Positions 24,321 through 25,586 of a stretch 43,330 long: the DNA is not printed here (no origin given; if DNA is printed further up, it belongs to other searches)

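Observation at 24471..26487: Orphan ThDP E1 alpha/beta pair (no E2/E3) embedded in a nucleotide-sugar operon: candidate two-carbon sugar-branching enzyme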

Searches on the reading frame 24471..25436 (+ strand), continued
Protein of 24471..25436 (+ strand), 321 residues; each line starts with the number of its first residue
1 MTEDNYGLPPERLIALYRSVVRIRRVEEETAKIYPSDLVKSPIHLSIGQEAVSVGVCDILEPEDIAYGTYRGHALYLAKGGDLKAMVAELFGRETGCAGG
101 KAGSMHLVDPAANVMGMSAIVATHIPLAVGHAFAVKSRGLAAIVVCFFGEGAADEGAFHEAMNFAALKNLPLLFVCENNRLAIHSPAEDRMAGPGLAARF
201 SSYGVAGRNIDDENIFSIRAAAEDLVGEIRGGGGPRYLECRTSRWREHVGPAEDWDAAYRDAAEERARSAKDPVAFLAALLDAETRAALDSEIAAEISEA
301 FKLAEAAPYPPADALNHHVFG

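Call 43: search_solved_structures(query=window:24471-25433:+, show_alignments=2, max_evalue=1e-10)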
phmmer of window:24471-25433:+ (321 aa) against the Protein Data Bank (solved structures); distinct sequences matched with E-value up to 1e-10: 28.
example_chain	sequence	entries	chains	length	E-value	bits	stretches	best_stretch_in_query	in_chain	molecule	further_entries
3exf_A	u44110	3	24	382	1.1e-46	163.2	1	14-320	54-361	Pyruvate dehydrogenase E1 component subunit alpha, somatic form, mitochondrial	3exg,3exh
1ni4_A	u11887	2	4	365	2.7e-46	162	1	14-320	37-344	Pyruvate dehydrogenase E1 component: Alpha subunit | Pyruvate dehydrogenase E1 component subunit alpha, somatic form, mitochondrial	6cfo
2ozl_A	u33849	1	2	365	2.8e-46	162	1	14-320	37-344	Pyruvate dehydrogenase E1 component alpha subunit, somatic form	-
3exe_A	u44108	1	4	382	3.2e-46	161.8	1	14-320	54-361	Pyruvate dehydrogenase E1 component subunit alpha, somatic form, mitochondrial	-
6cer_A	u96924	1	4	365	7.1e-46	160.6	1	14-320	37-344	Pyruvate dehydrogenase E1 component subunit alpha, somatic form, mitochondrial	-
3exi_A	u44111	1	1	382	1.1e-45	160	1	14-320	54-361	Pyruvate dehydrogenase E1 component subunit alpha, somatic form, mitochondrial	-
1dtw_A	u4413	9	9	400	3e-35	125.7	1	7-315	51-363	BRANCHED-CHAIN ALPHA-KETO ACID DEHYDROGENASE ALPHA SUBUNIT | 2-OXOISOVALERATE DEHYDROGENASE ALPHA SUBUNIT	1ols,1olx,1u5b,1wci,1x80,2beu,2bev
1x7x_A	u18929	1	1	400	3.4e-35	125.6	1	7-315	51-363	2-oxoisovalerate dehydrogenase alpha subunit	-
1x7w_A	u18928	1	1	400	3.4e-35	125.5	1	7-315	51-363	2-oxoisovalerate dehydrogenase alpha subunit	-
1x7y_A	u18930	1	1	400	3.7e-35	125.4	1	7-315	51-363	2-oxoisovalerate dehydrogenase alpha subunit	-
1x7z_A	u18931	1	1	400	3.7e-35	125.4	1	7-315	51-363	2-oxoisovalerate dehydrogenase alpha subunit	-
2j9f_A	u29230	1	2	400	4.1e-35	125.3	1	7-315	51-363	2-OXOISOVALERATE DEHYDROGENASE ALPHA SUBUNIT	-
2bff_A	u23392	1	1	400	5e-35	125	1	7-315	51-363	2-OXOISOVALERATE DEHYDROGENASE ALPHA SUBUNIT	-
1olu_A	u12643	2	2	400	5.1e-35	125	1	7-315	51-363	2-OXOISOVALERATE DEHYDROGENASE ALPHA SUBUNIT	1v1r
2bfb_A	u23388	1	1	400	1.3e-34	123.7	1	7-315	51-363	2-OXOISOVALERATE DEHYDROGENASE ALPHA SUBUNIT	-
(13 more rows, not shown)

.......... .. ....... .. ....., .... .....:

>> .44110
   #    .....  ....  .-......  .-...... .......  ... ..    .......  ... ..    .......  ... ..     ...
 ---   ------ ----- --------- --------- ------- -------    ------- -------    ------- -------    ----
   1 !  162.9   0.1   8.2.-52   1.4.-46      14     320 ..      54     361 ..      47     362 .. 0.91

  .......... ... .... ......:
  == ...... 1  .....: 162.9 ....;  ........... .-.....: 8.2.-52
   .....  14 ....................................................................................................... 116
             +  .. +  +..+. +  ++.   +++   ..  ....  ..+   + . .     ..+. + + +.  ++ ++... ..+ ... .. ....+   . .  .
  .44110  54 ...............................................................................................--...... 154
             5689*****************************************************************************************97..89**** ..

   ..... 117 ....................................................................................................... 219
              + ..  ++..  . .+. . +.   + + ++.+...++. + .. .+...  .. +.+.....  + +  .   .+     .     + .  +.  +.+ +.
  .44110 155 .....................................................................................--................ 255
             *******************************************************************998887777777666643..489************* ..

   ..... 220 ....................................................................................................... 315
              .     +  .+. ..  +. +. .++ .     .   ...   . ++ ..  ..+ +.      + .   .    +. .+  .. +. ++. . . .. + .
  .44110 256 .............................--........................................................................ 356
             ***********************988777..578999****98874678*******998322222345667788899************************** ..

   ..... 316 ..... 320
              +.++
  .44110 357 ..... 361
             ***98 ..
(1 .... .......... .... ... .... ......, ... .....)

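Call 46: search_protein_families(library=pfam, proteins=[L072:13250-14194:+, L039:13776-15311:+, L038:1445-2059:+, L018:6168-6749:+, L020:7767-8870:+, L079:8349-9272:+, L063:9003-9989:+, L070:9395-10555:+, L047:15008-16225:+, L018:7886-8950:+], max_evalue=0.001)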
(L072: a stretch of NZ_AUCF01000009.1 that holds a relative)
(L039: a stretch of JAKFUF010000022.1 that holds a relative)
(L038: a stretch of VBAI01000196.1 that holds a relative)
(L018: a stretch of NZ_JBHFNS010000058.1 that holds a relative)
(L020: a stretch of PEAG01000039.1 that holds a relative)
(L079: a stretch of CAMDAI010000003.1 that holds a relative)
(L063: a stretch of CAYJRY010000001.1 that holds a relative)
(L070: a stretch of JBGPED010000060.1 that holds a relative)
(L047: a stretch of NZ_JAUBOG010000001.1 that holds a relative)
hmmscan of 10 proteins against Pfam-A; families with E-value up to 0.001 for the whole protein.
L072:13250-14194:+ (314 aa): 8 families
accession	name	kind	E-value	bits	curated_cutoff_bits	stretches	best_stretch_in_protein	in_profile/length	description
PF01370.27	Epimerase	-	5.9e-29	101.6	20.9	1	7-236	1-240/240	NAD dependent epimerase/dehydratase family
PF16363.11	GDP_Man_Dehyd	-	9.5e-15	55.3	27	1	8-220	1-235/332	GDP-mannose 4,6 dehydratase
PF04321.23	RmlD_sub_bind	-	1.9e-12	47.3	27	1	6-181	2-161/287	RmlD substrate binding domain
PF05368.20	NmrA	-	1.7e-08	34.9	27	1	6-78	4-75/298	NmrA-like family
PF01073.25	3Beta_HSD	-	1.2e-07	31.5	22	1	8-162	1-162/280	3-beta hydroxysteroid dehydrogenase/isomerase family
PF02719.21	Polysacc_synt_2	-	7.1e-05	22.6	20.2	0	7-106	1-111/293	Polysaccharide biosynthesis protein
PF13460.12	NAD_binding_10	-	8.5e-05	22.9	27.2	1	11-94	1-77/184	NAD(P)H-binding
PF07993.18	NAD_binding_4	-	0.00043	20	20.1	0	9-31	1-23/258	Male sterility protein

L039:13776-15311:+ (511 aa): 2 families
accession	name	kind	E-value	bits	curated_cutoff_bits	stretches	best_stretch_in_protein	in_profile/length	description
PF04055.27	Radical_SAM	-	1.2e-18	68.3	29.5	1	224-397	1-165/166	Radical SAM superfamily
PF02310.24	B12-binding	-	1.2e-08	35.3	32.1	1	25-144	4-115/121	B12 binding domain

L038:1445-2059:+ (204 aa): 1 family
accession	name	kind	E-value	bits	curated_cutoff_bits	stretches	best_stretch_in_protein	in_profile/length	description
PF13580.11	SIS_2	-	1.8e-26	93.2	27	1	15-153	2-138/138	SIS domain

L018:6168-6749:+ (193 aa): 5 families
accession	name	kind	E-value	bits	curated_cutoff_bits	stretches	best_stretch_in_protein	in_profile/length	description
PF13242.12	Hydrolase_like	-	6.1e-16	58.5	22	1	101-172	2-75/75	HAD-hyrolase-like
PF13419.12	HAD_2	-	1.8e-08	35.2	23.8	1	97-146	129-178/178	Haloacid dehalogenase-like hydrolase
PF00702.32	Hydrolase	-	4.4e-07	30.9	26.4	1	26-140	95-191/191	haloacid dehalogenase-like hydrolase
PF08645.17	PNK3P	-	8.6e-07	29.3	22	1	10-129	6-126/161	Polynucleotide kinase 3 phosphatase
PF13344.12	Hydrolase_6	-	0.00041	20.8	27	0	7-57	1-42/101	Haloacid dehalogenase-like hydrolase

L020:7767-8870:+ (367 aa): 1 family
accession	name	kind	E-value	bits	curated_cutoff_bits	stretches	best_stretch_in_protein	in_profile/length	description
PF00248.27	Aldo_ket_red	-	9.2e-56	189.5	24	1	60-351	2-286/291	Aldo/keto reductase family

L079:8349-9272:+ (307 aa): 3 families
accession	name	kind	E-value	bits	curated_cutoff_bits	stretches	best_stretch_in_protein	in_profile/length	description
PF00535.33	Glycos_transf_2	-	5.1e-26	92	23.3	1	9-131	1-126/168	Glycosyl transferase family 2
PF10111.15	Glyco_tranf_2_2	-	0.00011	22.3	27.3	1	9-115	1-116/276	Glycosyltransferase like family 2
PF13641.12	Glyco_tranf_2_3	-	0.00045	20.7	27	1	9-123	4-125/230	Glycosyltransferase like family 2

L063:9003-9989:+ (328 aa): 5 families
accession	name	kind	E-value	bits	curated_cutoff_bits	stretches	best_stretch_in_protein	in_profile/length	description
PF16363.11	GDP_Man_Dehyd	-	5.7e-68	230.2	27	1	11-313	1-329/332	GDP-mannose 4,6 dehydratase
PF01370.27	Epimerase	-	2.2e-44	152.1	20.9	1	10-251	1-240/240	NAD dependent epimerase/dehydratase family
PF02719.21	Polysacc_synt_2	-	1.1e-11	44.9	20.2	1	10-116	1-115/293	Polysaccharide biosynthesis protein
PF01073.25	3Beta_HSD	-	1.9e-08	34.1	22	1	11-160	1-150/280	3-beta hydroxysteroid dehydrogenase/isomerase family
PF04321.23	RmlD_sub_bind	-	2.5e-07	30.5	27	1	9-162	2-131/287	RmlD substrate binding domain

L070:9395-10555:+ (386 aa): 3 families
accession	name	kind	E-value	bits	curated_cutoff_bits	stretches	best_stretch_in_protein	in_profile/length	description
PF13524.12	Glyco_trans_1_2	-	2.4e-16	60.4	25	1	231-364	16-143/144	Glycosyl transferase-like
PF13692.12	Glyco_trans_1_4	-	2.8e-06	28.1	27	1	253-334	63-141/142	Glycosyl transferases group 1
PF00534.26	Glycos_transf_1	-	0.00036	20.5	26.4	1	273-347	99-170/172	Glycosyl transferases group 1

L047:15008-16225:+ (405 aa): 3 families
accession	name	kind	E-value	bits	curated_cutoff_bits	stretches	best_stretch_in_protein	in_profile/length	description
PF01266.30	DAO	-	1.3e-62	212.9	27.9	1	13-400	1-352/353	FAD dependent oxidoreductase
PF13738.12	Pyr_redox_3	-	4.5e-05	23.3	30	0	157-213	80-136/305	Pyridine nucleotide-disulphide oxidoreductase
PF07992.20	Pyr_redox_2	-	0.00091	19.2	26.1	0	12-69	1-56/291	Pyridine nucleotide-disulphide oxidoreductase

L018:7886-8950:+ (354 aa): 2 families
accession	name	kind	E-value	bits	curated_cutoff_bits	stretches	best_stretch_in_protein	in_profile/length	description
PF00288.32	GHMP_kinases_N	-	6.4e-15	55.6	22.3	1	75-157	7-87/87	GHMP kinases N terminal domain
PF08544.19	GHMP_kinases_C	-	1.6e-11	44.8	21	1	235-307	8-81/85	GHMP kinases C terminal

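Call 52: search_protein_families(library=pfam, proteins=[L068:2-1453:+, L076:4967-7084:+, L029:14865-15602:-, L025:15362-16159:-, L017:4922-6040:+, L012:7082-8152:+, L019:9391-10467:+, L025:5896-7092:+, L018:352-1638:+, L017:8185-9069:+], max_evalue=0.001)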
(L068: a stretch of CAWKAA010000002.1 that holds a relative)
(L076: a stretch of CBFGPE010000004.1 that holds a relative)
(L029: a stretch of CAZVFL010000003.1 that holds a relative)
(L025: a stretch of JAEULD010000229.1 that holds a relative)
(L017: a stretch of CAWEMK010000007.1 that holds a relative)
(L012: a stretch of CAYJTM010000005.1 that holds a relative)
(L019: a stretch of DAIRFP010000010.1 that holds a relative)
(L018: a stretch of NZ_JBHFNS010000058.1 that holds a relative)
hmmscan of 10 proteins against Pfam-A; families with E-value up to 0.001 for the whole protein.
L068:2-1453:+ (483 aa): 2 families
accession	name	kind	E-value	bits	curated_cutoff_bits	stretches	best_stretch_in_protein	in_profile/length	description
PF13692.12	Glyco_trans_1_4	-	1.4e-10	42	27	1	294-418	19-138/142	Glycosyl transferases group 1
PF00534.26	Glycos_transf_1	-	2.4e-09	37.4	26.4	1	294-405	32-142/172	Glycosyl transferases group 1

L076:4967-7084:+ (705 aa): 15 families
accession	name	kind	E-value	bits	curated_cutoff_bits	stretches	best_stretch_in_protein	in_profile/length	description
PF13844.12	Glyco_transf_41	-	1.3e-93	314.6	25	2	493-680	356-543/543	Glycosyl transferase family 41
PF07719.23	TPR_2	-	3.7e-21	73.9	27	0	217-247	2-32/34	Tetratricopeptide repeat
PF00515.34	TPR_1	-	8.5e-16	57.5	27.8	0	114-143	1-30/34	Tetratricopeptide repeat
PF13432.12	TPR_16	-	8.1e-14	52.2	32.7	1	188-247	3-62/65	Tetratricopeptide repeat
PF13181.12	TPR_8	-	1.6e-13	50.1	25.7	0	217-248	2-33/34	Tetratricopeptide repeat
PF14559.12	TPR_19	-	3.1e-13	50.3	25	2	196-242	5-51/68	Tetratricopeptide repeat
PF13424.12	TPR_12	-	3.6e-13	49.9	30.1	1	50-110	6-75/77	Tetratricopeptide repeat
PF13431.12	TPR_17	-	7.7e-12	44.9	24.4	0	205-236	2-33/34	Tetratricopeptide repeat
PF13414.12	TPR_11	-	1.2e-10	41.3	26.8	0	224-254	2-32/42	TPR repeat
PF13428.12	TPR_14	-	5.6e-10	39.3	23.5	0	218-254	3-39/44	Tetratricopeptide repeat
PF13374.12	TPR_10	-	5.2e-08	33.1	27.5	0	118-141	6-29/42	Tetratricopeptide repeat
PF13371.12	TPR_9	-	1.5e-07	31.8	35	1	130-185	11-66/73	Tetratricopeptide repeat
PF23914.1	TPR_CcmH_CycH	-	3.6e-06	27.4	42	0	155-250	57-155/158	Cytochrome c-type biogenesis protein H TPR domain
PF13176.12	TPR_7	-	0.00017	21.8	27.9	0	117-141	2-26/36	Tetratricopeptide repeat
PF13174.12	TPR_6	-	0.00053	20.9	26.3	0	188-213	6-31/33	Tetratricopeptide repeat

L029:14865-15602:- (245 aa): 1 family
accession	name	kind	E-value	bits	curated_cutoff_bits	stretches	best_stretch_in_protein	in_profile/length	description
PF00535.33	Glycos_transf_2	-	7e-12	46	23.3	1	29-158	28-165/168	Glycosyl transferase family 2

L025:15362-16159:- (265 aa): 2 families
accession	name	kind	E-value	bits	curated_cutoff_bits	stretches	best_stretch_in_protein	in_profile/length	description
PF01370.27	Epimerase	-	2.5e-13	50.4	20.9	1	30-198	51-240/240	NAD dependent epimerase/dehydratase family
PF04321.23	RmlD_sub_bind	-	0.00014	21.5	27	1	42-211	50-226/287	RmlD substrate binding domain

L017:4922-6040:+ (372 aa): 1 family
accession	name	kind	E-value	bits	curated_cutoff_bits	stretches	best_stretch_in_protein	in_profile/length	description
PF01008.23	IF-2B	-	1.9e-58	198.3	22.4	1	51-349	1-279/280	Initiation factor 2 subunit family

L012:7082-8152:+ (356 aa): 2 families
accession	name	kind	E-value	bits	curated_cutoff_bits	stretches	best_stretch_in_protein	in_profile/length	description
PF02826.25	2-Hacid_dh_C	-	1.3e-54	184.7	25.1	1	147-318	1-178/178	D-isomer specific 2-hydroxyacid dehydrogenase, NAD binding domain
PF00389.36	2-Hacid_dh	-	2.1e-16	60.3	24.6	1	70-345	29-129/134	D-isomer specific 2-hydroxyacid dehydrogenase, catalytic domain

L019:9391-10467:+ (358 aa): 1 family
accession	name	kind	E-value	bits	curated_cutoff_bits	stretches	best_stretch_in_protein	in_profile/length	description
PF00535.33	Glycos_transf_2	-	0.00029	21.3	23.3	1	80-148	57-124/168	Glycosyl transferase family 2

L025:5896-7092:+ (398 aa): 6 families
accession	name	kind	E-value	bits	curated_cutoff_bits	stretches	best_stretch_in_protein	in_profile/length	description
PF22725.1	GFO_IDH_MocA_C3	-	5.7e-27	94.6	27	1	194-314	1-123/124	GFO/IDH/MocA C-terminal domain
PF01408.29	GFO_IDH_MocA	-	2.2e-20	74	24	1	70-186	1-120/120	Oxidoreductase family, NAD-binding Rossmann fold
PF02894.22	GFO_IDH_MocA_C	-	3e-12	47.2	22.9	1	199-390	2-208/218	Oxidoreductase family, C-terminal alpha/beta domain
PF03807.23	F420_oxidored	-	6.5e-09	36.7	21.6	1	71-156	1-88/94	NADP oxidoreductase coenzyme F420-dependent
PF03447.22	NAD_binding_3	-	1.3e-05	26.3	24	1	76-183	1-114/116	Homoserine dehydrogenase, NAD binding domain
PF22660.2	RS_preATP-grasp-like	-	1.4e-05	25.8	27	1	71-155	3-87/98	Ribonucleotide synthetase preATP-grasp domain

L018:352-1638:+ (428 aa): 3 families
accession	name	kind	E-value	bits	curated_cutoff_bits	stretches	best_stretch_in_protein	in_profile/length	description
PF00005.33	ABC_tran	-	3.4e-23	83.2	25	1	62-193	1-135/137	ABC transporter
PF14524.12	Wzt_C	-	8.5e-12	45.7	30.4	1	281-402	9-135/143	Wzt C-terminal domain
PF13304.12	AAA_21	-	4e-06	27.5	27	1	75-95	2-22/304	AAA domain, putative AbiEii toxin, Type IV TA system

L017:8185-9069:+ (294 aa): 1 family
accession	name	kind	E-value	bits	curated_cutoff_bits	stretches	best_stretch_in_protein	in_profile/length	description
PF01061.29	ABC2_membrane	-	0.00038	20.5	26.9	1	59-253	10-208/211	ABC-2 type transporter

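Call 53: list_cluster_members(proteins=[window:24471-25433:+, window:25423-26484:+, window:26524-27813:+])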
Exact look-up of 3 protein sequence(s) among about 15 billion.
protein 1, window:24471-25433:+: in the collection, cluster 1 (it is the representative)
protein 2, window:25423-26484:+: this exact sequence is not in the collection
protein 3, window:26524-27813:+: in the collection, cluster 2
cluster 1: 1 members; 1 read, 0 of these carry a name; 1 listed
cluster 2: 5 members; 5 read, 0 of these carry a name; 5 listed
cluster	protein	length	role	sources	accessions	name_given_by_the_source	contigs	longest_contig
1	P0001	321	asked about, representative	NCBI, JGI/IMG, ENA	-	-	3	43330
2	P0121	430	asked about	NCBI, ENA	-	-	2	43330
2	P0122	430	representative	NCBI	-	-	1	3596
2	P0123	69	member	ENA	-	-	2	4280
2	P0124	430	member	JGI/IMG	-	-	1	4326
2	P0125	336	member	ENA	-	-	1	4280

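Call 54: search_dna_similar(query=window:24471-25433:+, collection=plasmids, mode=protein, max_rows=40, max_evalue=1e-30)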
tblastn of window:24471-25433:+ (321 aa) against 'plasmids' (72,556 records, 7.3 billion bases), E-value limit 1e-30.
Records with a match: 329; places in all: 388; records where one place covers at least 80% of the query: 265.
Best place of each record, by identity: <60% 329.
By first word of the organism name: Azospirillum 27; Sphingobium 20; Rhodococcus 18; Rhizobium 17; Acinetobacter 17; Paracoccus 16; Sinorhizobium 15; Phaeobacter 14; Enterococcus 14; Novosphingobium 12; and 66 more.
By predicted mobility (MOB-suite, as given by PLSDB): non-mobilizable 221; conjugative 60; mobilizable 48.
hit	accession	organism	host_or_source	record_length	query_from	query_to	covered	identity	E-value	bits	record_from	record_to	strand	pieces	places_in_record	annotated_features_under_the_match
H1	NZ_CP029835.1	Azospirillum ramasamyi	single cell,Cow dung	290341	10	320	97%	52.1%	2e-85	287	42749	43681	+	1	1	thiamine pyrophosphate-dependent dehydrogenase E1 component subunit ... | transketolase C-terminal domain-containing protein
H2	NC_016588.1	Azospirillum lipoferum 4B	-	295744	10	320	97%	52.1%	2e-84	284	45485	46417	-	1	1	thiamine pyrophosphate-dependent dehydrogenase E1 component subunit ... | transketolase C-terminal domain-containing protein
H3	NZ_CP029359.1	Azospirillum thermophilum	cell culture,hot spring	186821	9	320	97%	51.8%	5e-76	260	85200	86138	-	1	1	thiamine pyrophosphate-dependent dehydrogenase E1 component subunit ... | transketolase C-terminal domain-containing protein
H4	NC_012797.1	Solidesulfovibrio magneticus RS-1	-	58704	11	320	97%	44.2%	7e-58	208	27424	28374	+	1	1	thiamine pyrophosphate-dependent dehydrogenase E1 component subunit ...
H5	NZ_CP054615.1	Azospirillum oryzae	cell culture,soil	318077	16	321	95%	43.3%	1e-51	189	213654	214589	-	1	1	thiamine pyrophosphate-dependent dehydrogenase E1 component subunit ... | transketolase C-terminal domain-containing protein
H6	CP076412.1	Ralstonia wenshanensis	soil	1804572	15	320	95%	41.3%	2e-47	177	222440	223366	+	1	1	pdhA: pyruvate dehydrogenase (acetyl-transferring) E1 component subunit ...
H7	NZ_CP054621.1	Azospirillum oryzae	cell culture,soil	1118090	8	320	98%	39.8%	3e-53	194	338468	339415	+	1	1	record has no annotation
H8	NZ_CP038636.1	Cupriavidus oxalaticus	whole organism,sewage sludge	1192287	14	320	96%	40.6%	3e-52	191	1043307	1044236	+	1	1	none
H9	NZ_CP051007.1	Streptomyces griseofuscus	-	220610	9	251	76%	49.8%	2e-57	207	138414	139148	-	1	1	thiamine pyrophosphate-dependent dehydrogenase E1 component subunit ...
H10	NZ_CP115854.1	Pseudoroseomonas cervicalis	-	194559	8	320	98%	38.6%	2e-46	174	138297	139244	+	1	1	thiamine pyrophosphate-dependent dehydrogenase E1 component subunit ...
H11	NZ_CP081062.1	Leisingera aquaemixtae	-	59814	31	321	91%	41.4%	2e-37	149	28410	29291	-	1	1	pdhA: pyruvate dehydrogenase (acetyl-transferring) E1 component subunit ...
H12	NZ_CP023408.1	Streptomyces fungicidicus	Pig,cell culture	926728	32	319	90%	41.8%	1e-49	184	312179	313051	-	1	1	pdhA: pyruvate dehydrogenase (acetyl-transferring) E1 component subunit ...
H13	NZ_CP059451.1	Azospirillum brasilense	Prokaryotes,soil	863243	8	320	98%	37.8%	4e-42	162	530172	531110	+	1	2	thiamine pyrophosphate-dependent dehydrogenase E1 component subunit ...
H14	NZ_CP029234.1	Sinorhizobium fredii CCBAU 45436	Glycine max,cell culture,plant root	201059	1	315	98%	37.4%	2e-43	166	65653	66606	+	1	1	pdhA: pyruvate dehydrogenase (acetyl-transferring) E1 component subunit ...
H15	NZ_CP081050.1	Leisingera aquaemixtae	-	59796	31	321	91%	40.4%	7e-41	159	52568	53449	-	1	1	pdhA: pyruvate dehydrogenase (acetyl-transferring) E1 component subunit ...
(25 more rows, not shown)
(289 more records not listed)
